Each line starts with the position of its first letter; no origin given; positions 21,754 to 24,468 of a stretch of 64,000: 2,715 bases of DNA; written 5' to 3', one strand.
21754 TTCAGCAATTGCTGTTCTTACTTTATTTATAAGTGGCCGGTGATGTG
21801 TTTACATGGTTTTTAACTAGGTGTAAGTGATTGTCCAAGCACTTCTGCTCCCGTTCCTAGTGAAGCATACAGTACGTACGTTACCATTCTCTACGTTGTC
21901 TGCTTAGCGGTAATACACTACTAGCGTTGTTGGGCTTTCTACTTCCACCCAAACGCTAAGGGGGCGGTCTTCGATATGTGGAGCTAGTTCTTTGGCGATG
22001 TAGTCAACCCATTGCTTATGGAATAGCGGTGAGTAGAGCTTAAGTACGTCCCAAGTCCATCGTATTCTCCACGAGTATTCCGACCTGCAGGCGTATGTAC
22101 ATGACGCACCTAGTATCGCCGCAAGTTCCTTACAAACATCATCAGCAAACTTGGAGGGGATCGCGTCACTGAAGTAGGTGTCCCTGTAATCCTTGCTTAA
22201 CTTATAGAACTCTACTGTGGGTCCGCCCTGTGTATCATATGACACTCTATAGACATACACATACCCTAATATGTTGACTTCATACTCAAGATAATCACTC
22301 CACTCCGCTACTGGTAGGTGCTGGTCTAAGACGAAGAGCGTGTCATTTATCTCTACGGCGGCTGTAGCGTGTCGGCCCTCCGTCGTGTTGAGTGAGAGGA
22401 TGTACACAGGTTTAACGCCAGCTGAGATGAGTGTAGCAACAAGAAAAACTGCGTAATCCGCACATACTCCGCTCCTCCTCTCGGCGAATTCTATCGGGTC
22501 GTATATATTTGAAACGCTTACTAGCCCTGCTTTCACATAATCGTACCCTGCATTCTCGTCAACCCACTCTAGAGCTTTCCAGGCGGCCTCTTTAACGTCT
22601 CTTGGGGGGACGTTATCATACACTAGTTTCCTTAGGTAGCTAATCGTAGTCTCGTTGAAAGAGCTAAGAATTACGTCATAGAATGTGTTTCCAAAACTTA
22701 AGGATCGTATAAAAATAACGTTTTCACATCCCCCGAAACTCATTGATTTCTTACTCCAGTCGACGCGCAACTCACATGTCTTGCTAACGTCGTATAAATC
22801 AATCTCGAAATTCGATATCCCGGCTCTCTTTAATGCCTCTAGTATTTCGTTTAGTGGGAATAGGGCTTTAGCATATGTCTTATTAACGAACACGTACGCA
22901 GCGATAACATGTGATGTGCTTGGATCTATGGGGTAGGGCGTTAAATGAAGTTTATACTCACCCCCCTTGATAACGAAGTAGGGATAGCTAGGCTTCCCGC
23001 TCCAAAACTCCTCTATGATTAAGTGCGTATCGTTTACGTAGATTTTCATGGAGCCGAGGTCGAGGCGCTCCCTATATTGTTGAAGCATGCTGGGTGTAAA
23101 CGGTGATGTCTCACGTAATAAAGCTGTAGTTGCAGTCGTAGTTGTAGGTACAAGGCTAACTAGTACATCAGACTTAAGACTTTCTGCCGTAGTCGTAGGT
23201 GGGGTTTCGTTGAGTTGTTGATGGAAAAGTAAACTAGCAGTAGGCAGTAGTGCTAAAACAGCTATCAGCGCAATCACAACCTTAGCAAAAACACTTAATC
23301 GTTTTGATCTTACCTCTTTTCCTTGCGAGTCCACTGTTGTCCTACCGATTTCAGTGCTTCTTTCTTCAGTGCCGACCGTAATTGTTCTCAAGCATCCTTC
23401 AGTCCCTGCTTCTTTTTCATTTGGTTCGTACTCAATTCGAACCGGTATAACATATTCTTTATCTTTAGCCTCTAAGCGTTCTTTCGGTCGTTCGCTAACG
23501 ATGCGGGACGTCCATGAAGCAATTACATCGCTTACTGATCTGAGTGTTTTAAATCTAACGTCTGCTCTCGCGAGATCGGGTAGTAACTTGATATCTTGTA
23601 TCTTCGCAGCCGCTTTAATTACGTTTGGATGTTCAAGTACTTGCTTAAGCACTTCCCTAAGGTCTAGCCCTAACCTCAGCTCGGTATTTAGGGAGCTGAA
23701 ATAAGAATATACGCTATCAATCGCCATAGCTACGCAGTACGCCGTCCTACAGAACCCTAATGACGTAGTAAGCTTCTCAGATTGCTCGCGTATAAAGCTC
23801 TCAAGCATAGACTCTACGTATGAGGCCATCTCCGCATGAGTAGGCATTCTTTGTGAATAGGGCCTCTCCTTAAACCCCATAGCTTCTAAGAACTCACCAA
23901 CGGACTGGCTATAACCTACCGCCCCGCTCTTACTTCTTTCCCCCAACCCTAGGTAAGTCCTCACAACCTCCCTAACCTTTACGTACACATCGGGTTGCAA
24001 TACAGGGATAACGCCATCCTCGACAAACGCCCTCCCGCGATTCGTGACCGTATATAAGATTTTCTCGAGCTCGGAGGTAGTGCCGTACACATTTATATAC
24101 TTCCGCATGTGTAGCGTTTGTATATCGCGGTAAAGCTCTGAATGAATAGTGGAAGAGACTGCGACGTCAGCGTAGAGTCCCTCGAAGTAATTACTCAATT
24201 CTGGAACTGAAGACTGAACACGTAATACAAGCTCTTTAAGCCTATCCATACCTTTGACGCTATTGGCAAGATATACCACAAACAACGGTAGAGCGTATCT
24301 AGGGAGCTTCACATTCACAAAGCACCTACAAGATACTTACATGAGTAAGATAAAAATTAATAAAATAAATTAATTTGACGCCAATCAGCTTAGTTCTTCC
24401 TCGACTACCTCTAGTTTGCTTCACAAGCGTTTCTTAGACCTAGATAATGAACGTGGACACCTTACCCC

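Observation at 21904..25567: Divergent paralogue pair sharing a cytoplasmic module but with different outer parts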

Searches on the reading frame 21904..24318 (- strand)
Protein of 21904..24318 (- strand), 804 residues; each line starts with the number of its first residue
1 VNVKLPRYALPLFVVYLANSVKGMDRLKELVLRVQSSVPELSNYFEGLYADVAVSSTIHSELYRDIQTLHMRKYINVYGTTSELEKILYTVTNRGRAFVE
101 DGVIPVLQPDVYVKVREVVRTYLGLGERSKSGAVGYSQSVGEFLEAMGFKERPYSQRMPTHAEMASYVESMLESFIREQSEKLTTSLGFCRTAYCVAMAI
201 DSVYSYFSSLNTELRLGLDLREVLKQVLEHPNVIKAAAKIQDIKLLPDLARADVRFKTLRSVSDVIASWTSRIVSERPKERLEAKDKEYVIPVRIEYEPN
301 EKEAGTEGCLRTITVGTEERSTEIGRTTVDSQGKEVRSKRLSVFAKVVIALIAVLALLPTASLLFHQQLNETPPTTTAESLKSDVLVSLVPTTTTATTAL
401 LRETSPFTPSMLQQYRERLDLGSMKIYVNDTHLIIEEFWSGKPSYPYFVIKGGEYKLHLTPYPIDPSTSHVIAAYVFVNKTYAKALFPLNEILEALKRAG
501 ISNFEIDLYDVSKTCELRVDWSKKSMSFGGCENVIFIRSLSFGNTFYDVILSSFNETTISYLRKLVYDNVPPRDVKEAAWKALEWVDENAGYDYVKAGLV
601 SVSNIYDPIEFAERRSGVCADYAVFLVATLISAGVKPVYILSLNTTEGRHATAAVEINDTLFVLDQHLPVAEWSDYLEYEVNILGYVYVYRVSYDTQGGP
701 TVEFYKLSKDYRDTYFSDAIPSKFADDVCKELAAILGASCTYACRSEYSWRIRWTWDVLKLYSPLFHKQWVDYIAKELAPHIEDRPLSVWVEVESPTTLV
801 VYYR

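Call 4: search_protein_families(library=pfam, proteins=[window:21904-24318:-], max_evalue=1)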
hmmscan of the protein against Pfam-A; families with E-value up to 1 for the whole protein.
window:21904-24318:- (804 aa): 2 families
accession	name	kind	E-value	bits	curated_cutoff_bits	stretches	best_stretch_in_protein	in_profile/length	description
PF04473.18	DUF553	-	1.3e-30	106.1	20.5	1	571-678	11-125/140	Transglutaminase-like domain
PF01841.26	Transglut_core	-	0.00041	21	23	1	574-651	13-92/108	Transglutaminase-like superfamily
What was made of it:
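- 22285..22608 (-): A aa 571-678: DUF553 (PF04473) transglutaminase-like core with Cys619, His650 and Asp665. Pfam 106 bits against a cut-off of 20.5 (call 4).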

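Call 8: find_homologous_proteins(query=window:21904-24318:-, max_evalue=0.001)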
Query window:21904-24318:- (804 aa): 1 proteins with E <= 0.001 among 8000 candidates.
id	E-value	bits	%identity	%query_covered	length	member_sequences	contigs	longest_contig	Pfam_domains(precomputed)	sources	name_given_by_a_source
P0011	0.0e+0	1801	100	100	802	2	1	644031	PF04473.19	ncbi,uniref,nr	ncbi:MAG: hypothetical protein B7O98_01645 [Zestosphaera tikiterensis]|uniref:Transglutaminase-like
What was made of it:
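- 21904..24318 (-): Gene A, 804 aa: winged-helix-like domain, type-2 module, linker, one membrane helix, Thr/Pro-rich stalk, transglutaminase-like ectodomain. It is 100% identical to NCBI 'hypothetical protein B7O98_01645 [Zestosphaera tikiterensis]' (call 8).
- Tried and rejected: The full-length search with A returned only A itself, because transglutaminase words saturated the candidate list (call 8).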

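Call 30: search_protein_families(library=pfam, alignment_id=A3, max_evalue=0.001)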
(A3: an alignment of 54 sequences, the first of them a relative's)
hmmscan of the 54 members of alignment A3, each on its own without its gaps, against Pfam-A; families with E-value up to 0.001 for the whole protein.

A. member 1, P0011 (802 aa): 2 families
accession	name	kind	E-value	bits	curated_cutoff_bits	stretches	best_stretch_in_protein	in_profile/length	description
PF04473.18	DUF553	-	1.3e-30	106.1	20.5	1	569-676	11-125/140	Transglutaminase-like domain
PF01841.26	Transglut_core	-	0.00041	21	23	0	572-649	13-92/108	Transglutaminase-like superfamily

B. families by the number of members that match (of 54 scanned): 4 families
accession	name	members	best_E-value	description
PF04473.18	DUF553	18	3.7e-31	Transglutaminase-like domain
PF01841.26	Transglut_core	11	1.3e-07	Transglutaminase-like superfamily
PF00188.32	CAP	6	5.4e-06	Cysteine-rich secretory protein family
PF18884.5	TSP3_bac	1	8.4e-06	Bacterial TSP3 repeat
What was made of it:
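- On Pfam DUF553 (PF04473), transglutaminase-like: 18 of 54 longer family members also match (call 30).
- The ectodomains are enzymes or binding domains typical of surface remodelling: transglutaminase-like and CAP (call 30).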

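Call 63: search_protein_families(library=ncbifam, proteins=[window:21904-24318:-], max_evalue=1)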
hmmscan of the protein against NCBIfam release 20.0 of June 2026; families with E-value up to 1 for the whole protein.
window:21904-24318:- (804 aa): 1 family
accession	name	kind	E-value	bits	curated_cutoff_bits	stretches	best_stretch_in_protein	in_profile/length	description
NF001159.1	PRK00150.1-3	subfamily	0.085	12.4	125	1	274-348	59-134/167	peptide deformylase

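Call 76: search_protein_families(library=padloc, proteins=[window:21904-24318:-], max_evalue=0.01)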
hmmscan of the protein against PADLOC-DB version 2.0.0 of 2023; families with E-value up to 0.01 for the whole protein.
window:21904-24318:- (804 aa): 0 families

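Call 77: search_protein_families(library=phrogs, proteins=[window:21904-24318:-], max_evalue=0.01)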
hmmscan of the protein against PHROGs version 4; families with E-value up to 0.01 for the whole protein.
window:21904-24318:- (804 aa): 0 families
